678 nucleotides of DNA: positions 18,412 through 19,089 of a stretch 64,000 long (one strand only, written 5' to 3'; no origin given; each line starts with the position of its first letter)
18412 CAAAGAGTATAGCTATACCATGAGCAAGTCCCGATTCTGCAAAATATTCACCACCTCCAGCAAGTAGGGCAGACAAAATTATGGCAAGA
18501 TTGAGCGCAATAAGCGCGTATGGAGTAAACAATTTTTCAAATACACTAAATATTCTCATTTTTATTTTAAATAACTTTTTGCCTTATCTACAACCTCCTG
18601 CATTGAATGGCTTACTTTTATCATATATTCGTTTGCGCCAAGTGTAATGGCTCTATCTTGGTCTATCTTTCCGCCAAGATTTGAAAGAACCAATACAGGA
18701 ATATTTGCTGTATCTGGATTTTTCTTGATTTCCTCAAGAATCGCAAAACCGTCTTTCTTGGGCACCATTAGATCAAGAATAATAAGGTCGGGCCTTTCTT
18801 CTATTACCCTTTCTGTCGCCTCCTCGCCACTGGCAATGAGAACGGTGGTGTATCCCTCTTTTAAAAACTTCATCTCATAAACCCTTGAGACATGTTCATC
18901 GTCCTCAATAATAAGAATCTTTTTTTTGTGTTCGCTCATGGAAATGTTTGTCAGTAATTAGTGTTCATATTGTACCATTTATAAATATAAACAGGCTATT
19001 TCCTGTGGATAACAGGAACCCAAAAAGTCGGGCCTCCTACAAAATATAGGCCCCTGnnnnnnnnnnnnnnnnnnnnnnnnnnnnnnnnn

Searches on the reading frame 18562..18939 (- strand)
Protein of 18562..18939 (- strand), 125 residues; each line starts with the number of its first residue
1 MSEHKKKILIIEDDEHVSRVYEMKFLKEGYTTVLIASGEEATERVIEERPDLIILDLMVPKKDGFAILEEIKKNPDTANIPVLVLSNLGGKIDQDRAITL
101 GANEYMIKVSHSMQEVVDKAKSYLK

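Call 61: search_protein_families(library=pfam, proteins=[window:18562-18939:-], max_evalue=0.001)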
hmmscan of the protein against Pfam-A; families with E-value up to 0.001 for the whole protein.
window:18562-18939:- (125 aa): 1 family
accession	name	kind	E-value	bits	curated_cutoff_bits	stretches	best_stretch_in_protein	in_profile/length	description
PF00072.30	Response_reg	-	4.5e-19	69.1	30.2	1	8-110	1-101/111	Response regulator receiver domain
